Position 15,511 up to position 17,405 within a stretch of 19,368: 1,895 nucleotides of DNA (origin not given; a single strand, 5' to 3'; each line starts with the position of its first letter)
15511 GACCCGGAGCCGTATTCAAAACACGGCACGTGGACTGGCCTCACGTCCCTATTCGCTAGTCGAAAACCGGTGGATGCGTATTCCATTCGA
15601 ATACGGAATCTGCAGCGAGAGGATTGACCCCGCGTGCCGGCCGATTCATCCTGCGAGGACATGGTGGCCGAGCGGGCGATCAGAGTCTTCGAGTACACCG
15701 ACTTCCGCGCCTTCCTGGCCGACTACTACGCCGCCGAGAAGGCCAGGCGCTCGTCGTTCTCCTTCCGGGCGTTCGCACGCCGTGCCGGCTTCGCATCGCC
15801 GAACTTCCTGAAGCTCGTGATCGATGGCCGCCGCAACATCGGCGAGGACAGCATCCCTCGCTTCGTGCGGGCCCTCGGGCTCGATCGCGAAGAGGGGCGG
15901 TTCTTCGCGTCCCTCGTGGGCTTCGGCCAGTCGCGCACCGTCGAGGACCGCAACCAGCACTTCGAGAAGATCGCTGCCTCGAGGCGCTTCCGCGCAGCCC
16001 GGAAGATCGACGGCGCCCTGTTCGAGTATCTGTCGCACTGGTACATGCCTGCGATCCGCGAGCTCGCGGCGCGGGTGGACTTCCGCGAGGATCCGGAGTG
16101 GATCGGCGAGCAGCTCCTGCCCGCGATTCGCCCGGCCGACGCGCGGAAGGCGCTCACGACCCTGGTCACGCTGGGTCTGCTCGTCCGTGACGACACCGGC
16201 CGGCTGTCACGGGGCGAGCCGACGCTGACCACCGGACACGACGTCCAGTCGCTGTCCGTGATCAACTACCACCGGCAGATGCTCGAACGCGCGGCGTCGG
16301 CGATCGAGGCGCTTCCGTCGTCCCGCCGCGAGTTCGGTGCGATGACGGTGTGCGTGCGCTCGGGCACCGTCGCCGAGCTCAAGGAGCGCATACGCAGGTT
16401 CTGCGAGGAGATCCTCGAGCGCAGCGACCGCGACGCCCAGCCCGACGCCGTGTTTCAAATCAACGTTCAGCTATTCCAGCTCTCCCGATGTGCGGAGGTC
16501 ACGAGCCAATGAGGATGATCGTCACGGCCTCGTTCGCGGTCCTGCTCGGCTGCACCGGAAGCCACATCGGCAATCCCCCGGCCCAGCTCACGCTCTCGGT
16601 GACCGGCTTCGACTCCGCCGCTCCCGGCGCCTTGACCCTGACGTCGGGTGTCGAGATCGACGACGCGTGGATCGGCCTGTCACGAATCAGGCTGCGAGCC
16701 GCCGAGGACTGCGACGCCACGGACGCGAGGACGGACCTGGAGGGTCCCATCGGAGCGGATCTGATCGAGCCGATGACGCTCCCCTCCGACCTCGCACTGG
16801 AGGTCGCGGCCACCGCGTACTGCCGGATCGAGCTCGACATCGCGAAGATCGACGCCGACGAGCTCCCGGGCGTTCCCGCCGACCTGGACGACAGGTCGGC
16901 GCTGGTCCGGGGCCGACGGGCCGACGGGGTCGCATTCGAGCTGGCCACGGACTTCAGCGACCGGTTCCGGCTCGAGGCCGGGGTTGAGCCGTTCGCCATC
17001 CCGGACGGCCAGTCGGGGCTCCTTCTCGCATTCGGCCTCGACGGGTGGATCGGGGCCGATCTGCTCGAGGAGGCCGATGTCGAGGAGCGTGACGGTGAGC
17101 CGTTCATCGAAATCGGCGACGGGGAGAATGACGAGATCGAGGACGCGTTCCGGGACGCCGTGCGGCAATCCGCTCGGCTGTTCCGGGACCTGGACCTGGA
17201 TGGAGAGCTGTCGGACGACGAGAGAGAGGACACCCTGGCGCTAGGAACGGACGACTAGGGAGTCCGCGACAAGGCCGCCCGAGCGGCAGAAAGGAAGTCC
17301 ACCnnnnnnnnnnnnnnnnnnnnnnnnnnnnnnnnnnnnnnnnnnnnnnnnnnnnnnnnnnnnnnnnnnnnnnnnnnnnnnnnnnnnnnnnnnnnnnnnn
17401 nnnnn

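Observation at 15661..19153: Tightly coupled four-gene operon: TIGR02147/DUF4423-like HTH protein, two paralogous acidic lipoproteins, FGE-sulfatase-domain Cys-rich lipoprotein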

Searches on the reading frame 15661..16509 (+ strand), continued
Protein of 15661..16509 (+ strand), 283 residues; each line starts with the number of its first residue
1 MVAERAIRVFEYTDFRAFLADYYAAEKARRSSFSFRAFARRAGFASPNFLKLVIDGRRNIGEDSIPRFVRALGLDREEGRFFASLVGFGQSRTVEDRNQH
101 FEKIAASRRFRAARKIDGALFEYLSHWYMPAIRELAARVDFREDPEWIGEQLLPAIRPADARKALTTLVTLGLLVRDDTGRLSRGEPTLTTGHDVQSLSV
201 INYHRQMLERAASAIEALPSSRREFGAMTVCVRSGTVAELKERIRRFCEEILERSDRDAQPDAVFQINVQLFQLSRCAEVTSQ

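Call 90: search_protein_families(library=ncbifam, proteins=[L092:5947-7233:+, L090:7673-8626:+, L030:8843-9700:+, L089:6800-7252:+, L087:4414-4887:+, L064:1470-1862:+, L042:5382-5834:+, L069:8812-9387:+, L077:6452-7072:+, L026:7133-7852:+], max_evalue=0.05)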
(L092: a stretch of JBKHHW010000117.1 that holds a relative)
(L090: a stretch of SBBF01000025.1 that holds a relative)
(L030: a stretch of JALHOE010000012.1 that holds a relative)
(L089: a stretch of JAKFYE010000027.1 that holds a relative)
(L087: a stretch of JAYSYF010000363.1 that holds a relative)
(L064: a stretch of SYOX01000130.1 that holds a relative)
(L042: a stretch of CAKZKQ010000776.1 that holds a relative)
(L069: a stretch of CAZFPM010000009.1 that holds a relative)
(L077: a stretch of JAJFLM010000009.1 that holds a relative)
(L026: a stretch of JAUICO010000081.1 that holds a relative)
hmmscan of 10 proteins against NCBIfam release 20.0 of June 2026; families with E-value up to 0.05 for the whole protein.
L092:5947-7233:+ (429 aa): 0 families

L090:7673-8626:+ (318 aa): 0 families

L030:8843-9700:+ (286 aa): 0 families

L089:6800-7252:+ (151 aa): 0 families

L087:4414-4887:+ (158 aa): 0 families

L064:1470-1862:+ (131 aa): 3 families
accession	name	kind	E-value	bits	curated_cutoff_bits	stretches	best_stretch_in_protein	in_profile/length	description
NF037973.1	metallo_SslE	exception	2.5e-05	21.9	3000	1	4-111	8-124/1519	lipoprotein metalloprotease SslE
NF008084.0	PRK10819.1-5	equivalog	0.00012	22.1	315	1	40-79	56-96/249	TonB system transport protein TonB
NF033845.1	MSCRAMM_ClfB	exception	0.037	12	999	1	30-112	533-617/871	MSCRAMM family adhesin clumping factor ClfB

L042:5382-5834:+ (151 aa): 0 families

L069:8812-9387:+ (192 aa): 0 families

L077:6452-7072:+ (207 aa): 1 family
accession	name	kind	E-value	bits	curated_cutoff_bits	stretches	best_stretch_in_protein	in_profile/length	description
NF058595.1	invert_tail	domain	0.032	14.6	37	0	13-46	50-82/113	lipo-invert putative C-terminal anchoring domain-containing protein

L026:7133-7852:+ (240 aa): 0 families

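Call 104: search_protein_families(library=padloc, proteins=[window:15661-16509:+], max_evalue=0.01)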
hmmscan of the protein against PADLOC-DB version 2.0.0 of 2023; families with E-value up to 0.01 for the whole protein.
window:15661-16509:+ (283 aa): 0 families

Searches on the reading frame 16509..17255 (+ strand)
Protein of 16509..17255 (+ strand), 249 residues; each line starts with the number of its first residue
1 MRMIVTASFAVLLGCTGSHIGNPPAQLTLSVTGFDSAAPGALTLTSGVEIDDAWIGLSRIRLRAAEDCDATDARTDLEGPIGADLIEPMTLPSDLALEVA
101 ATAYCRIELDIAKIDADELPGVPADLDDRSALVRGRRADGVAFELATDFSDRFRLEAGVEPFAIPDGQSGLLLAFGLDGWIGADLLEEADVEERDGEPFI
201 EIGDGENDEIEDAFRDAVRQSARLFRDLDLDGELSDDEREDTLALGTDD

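Call 6: search_protein_families(library=pfam, proteins=[window:16509-17255:+], max_evalue=1)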
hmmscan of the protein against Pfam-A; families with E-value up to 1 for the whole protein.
window:16509-17255:+ (249 aa): 1 family
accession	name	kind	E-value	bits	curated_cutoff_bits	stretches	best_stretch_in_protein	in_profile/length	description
PF01001.24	HCV_NS4b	-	0.071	13.2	27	1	6-45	79-118/192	Hepatitis C virus non-structural protein NS4b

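Call 7: search_protein_families(library=ncbifam, proteins=[window:16509-17255:+], max_evalue=1)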
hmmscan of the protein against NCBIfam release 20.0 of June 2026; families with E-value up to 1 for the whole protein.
window:16509-17255:+ (249 aa): 0 families

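Call 54: predict_structure(alignment_id=A3)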
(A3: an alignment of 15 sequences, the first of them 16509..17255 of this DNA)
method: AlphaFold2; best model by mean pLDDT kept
length: 249 residues; sequences in the alignment: 15
mean_pLDDT: 74.8   pTM: 0.72
mean pLDDT of the five models: 74.8, 74.4, 71.6, 70.6, 68.8
residues with pLDDT >= 90: 50; 70-90: 115; 50-70: 53; < 50: 31
segments of 3 or more residues with pLDDT < 50: 1-3, 6-21, 245-249
pLDDT, mean of each block of 10 residues (from residue 1): 46 44 57 59 86 91 81 71 76 58 86 90 91 93 93 79 72 80 83 90 79 88 69 54 48
secondary structure, 60 per line:
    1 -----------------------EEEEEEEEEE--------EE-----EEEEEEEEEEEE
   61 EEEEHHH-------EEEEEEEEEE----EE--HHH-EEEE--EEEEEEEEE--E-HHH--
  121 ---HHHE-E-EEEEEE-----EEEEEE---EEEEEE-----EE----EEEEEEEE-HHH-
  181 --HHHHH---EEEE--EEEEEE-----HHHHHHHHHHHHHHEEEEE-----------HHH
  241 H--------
elements in order: E24-33 E49-64 E75-84 E97-100 E103-111 E131-136 E142-147 E151-156 E168-175 H183-187 E191-194 E197-202 H208-221 E222-226 H238-241

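Call 59: search_solved_structures(query=A2, max_evalue=10, show_alignments=2)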
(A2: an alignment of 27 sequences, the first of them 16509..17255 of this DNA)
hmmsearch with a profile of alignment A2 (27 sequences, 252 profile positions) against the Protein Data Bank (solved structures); distinct sequences matched with E-value up to 10: 1.
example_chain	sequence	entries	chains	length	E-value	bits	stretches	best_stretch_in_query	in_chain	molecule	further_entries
8co1_Q3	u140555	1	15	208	0.011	18.5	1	1-84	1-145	Lipoprotein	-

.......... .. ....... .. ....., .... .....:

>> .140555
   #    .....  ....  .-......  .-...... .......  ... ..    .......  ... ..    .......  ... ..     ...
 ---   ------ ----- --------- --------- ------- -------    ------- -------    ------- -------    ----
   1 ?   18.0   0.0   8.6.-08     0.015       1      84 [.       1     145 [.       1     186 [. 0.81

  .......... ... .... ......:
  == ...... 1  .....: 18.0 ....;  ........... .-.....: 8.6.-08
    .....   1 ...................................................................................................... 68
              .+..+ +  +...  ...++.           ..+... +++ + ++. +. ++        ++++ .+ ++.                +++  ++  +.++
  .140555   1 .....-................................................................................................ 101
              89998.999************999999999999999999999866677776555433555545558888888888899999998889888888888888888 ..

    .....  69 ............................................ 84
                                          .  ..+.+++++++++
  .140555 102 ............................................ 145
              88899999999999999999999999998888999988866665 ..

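Call 75: search_protein_families(library=pfam, alignment_id=A2, max_evalue=0.1)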
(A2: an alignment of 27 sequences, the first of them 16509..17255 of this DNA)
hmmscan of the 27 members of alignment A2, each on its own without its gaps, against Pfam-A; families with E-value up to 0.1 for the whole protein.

A. member 1, window:16509-17255:+ (249 aa): 1 family
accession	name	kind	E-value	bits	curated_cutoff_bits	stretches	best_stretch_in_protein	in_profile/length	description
PF01001.24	HCV_NS4b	-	0.071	13.2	27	0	6-45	79-118/192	Hepatitis C virus non-structural protein NS4b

B. families by the number of members that match (of 27 scanned): 6 families
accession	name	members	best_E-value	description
PF14321.11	DUF4382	5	0.0058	Domain of unknown function (DUF4382)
PF01796.24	OB_ChsH2_C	1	0.036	ChsH2, C-terminal OB-fold domain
PF13202.12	EF-hand_5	1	0.049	EF hand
PF05984.18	Cytomega_UL20A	1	0.064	Cytomegalovirus UL20A protein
PF00036.39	EF-hand_1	1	0.068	EF hand domain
PF01001.24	HCV_NS4b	1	0.071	Hepatitis C virus non-structural protein NS4b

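Call 76: search_protein_families(library=ncbifam, alignment_id=A2, max_evalue=0.1)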
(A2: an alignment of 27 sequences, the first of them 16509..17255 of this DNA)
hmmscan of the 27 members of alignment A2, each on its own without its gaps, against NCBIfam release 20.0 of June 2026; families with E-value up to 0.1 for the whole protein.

A. member 1, window:16509-17255:+ (249 aa): 0 families

B. families by the number of members that match (of 27 scanned): 7 families
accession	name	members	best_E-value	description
TIGR03352.1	VI_chp_3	1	0.011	type VI secretion system lipoprotein TssJ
NF053527.1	lipo_Cory_WKLS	1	0.036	WKL family lipoprotein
NF053532.1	lipo_SCO4651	1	0.041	SCO4651 family lipoprotein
NF058595.1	invert_tail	1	0.075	lipo-invert putative C-terminal anchoring domain-containing protein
NF053526.1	Myco_lipo_LppK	1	0.076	lipoprotein LppK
NF007762.0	PRK10444.1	1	0.077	HAD-IIA family hydrolase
NF011621.0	PRK15047.1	1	0.095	N-hydroxyarylamine O-acetyltransferase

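Call 87: search_protein_representatives(protein=window:16509-17255:+)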
Query: 249 residues. Proteins with E-value up to 0.001 (for the whole library): 493; up to 1e-10: 290; up to 1e-30: 13. The best 150 are listed.
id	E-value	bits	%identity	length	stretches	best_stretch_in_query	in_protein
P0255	3.9e-154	527.7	100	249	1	1-249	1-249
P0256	1.0e-42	162.8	41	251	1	11-247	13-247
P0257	2.6e-38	148.4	39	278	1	9-234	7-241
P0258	6.8e-38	147.0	42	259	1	10-247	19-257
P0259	1.1e-37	146.3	42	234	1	16-248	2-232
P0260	2.1e-36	142.2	41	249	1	8-245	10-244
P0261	4.8e-36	141.0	42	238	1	12-227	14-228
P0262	8.1e-36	140.2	43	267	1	9-246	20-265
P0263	1.2e-34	136.4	39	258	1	11-243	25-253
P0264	5.5e-33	130.9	36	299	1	10-247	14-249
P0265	6.6e-33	130.7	36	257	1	2-248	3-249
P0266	2.8e-32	128.6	41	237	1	7-239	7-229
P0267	1.4e-31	126.3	37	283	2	16-244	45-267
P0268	1.9e-30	122.6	39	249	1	16-246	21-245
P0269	2.8e-30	122.1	38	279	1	4-247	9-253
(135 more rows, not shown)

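Call 104: search_protein_families(library=padloc, proteins=[window:16509-17255:+], max_evalue=0.01)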
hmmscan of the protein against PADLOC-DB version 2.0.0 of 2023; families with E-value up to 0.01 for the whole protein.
window:16509-17255:+ (249 aa): 0 families
